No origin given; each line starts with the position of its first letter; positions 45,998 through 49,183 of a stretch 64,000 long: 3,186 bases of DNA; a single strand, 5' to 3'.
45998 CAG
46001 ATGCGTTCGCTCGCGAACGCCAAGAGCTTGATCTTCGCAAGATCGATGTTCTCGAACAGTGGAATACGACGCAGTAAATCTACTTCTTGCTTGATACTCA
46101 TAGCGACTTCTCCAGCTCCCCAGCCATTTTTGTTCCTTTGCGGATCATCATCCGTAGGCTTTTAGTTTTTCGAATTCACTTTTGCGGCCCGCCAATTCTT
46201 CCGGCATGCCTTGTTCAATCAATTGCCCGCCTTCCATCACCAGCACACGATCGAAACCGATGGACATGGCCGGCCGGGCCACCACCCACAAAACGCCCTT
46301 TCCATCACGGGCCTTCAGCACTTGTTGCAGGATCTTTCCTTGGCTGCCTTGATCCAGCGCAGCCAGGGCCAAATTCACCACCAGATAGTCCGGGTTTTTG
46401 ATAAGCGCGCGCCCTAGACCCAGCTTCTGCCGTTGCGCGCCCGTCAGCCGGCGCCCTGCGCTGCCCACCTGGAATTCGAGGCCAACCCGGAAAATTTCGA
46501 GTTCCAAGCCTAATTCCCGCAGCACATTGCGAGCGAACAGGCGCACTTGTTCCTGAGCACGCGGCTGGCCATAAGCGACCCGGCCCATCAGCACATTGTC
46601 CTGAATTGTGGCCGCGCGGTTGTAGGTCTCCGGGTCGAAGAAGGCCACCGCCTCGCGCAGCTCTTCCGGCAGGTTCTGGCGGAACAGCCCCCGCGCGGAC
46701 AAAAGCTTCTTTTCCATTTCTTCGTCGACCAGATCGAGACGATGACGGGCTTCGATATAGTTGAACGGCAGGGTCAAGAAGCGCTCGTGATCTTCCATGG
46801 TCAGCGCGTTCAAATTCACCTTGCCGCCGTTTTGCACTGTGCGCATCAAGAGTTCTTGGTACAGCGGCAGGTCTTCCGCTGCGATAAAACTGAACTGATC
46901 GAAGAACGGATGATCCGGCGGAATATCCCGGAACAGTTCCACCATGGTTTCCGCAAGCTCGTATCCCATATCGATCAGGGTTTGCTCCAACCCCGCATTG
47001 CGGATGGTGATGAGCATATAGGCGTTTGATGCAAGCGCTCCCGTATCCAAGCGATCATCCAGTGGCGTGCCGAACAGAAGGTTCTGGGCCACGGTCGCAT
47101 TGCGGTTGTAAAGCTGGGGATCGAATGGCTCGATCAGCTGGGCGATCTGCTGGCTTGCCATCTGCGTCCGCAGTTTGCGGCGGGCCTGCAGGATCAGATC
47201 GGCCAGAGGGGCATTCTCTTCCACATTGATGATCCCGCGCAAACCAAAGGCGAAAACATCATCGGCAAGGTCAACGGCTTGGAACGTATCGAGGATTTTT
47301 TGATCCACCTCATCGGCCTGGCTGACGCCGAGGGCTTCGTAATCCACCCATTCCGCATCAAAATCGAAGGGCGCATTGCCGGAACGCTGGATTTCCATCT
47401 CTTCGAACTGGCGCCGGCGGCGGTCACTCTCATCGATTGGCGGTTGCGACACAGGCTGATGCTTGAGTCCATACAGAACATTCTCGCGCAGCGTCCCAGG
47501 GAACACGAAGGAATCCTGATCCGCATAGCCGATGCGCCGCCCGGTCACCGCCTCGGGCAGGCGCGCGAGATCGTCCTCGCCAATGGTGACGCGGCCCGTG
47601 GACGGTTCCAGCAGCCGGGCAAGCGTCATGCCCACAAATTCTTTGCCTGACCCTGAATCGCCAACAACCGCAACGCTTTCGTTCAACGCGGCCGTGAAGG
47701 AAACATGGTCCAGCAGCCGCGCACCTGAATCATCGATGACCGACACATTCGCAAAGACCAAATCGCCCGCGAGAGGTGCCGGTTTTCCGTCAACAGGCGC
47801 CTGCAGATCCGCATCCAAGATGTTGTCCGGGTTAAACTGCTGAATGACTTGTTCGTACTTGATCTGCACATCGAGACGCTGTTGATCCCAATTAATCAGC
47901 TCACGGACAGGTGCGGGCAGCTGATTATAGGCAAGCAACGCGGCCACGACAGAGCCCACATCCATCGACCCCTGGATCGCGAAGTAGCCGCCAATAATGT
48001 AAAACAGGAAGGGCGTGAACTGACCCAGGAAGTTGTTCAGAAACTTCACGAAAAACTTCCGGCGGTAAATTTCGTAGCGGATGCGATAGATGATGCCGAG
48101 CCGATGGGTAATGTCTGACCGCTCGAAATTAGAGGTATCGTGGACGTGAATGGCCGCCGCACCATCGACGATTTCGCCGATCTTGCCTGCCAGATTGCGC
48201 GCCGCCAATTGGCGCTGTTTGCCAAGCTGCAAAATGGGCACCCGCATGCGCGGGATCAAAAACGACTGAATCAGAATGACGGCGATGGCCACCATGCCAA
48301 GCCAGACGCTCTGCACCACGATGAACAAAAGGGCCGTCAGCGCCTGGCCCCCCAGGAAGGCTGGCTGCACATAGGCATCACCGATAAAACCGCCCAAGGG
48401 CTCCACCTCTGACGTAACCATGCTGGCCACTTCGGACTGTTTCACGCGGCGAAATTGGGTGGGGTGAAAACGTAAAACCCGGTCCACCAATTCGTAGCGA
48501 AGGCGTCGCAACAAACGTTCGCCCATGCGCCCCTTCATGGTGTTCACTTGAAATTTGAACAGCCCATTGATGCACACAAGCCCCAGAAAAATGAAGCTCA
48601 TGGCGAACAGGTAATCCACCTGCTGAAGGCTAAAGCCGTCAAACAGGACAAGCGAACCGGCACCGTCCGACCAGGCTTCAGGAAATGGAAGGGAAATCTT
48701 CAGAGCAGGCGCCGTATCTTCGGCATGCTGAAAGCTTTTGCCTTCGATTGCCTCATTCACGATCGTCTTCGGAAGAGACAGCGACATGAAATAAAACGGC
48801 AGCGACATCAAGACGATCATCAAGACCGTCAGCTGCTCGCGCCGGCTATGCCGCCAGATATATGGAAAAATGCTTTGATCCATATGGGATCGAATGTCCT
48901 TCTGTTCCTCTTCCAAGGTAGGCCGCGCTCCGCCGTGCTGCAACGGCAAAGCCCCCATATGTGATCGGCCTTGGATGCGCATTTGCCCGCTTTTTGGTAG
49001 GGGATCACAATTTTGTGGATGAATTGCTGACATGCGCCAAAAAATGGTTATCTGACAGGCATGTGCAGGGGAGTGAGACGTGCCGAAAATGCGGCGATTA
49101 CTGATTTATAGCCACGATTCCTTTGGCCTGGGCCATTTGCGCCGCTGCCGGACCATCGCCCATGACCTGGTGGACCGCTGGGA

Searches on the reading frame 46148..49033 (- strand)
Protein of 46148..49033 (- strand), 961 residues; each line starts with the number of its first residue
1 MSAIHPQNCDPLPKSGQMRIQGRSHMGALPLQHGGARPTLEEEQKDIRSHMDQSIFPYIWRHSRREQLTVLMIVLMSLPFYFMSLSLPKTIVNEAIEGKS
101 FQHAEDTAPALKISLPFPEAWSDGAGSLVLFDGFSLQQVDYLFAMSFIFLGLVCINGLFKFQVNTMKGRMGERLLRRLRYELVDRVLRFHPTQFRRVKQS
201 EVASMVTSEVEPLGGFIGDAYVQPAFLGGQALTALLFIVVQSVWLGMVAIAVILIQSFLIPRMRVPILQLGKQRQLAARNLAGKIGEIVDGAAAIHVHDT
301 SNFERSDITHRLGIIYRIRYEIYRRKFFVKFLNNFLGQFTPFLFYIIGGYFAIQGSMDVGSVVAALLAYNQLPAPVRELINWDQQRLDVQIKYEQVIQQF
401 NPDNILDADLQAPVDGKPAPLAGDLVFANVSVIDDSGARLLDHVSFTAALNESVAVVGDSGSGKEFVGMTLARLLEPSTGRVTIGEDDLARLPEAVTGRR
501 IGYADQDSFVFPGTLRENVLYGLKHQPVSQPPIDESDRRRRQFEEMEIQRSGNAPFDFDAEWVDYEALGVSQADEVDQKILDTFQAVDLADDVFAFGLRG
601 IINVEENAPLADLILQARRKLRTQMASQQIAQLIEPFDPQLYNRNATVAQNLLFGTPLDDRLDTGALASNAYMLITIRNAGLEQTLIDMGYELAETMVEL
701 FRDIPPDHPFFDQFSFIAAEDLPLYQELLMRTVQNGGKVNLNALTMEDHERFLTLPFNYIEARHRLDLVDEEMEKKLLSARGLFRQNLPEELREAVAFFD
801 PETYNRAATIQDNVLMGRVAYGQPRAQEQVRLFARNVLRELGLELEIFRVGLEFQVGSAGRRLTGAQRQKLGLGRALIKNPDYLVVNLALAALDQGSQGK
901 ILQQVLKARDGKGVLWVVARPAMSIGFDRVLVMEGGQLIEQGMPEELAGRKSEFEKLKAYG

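Call 69: search_protein_families(library=pfam, proteins=[window:46148-49033:-], max_evalue=0.00001)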
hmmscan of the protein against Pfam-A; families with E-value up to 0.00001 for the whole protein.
window:46148-49033:- (961 aa): 2 families
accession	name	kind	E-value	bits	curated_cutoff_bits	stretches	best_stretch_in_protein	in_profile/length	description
PF00005.33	ABC_tran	-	8.5e-15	56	25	1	441-547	1-93/137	ABC transporter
PF00664.28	ABC_membrane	-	1.8e-14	54.5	28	1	142-372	40-270/274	ABC transporter transmembrane region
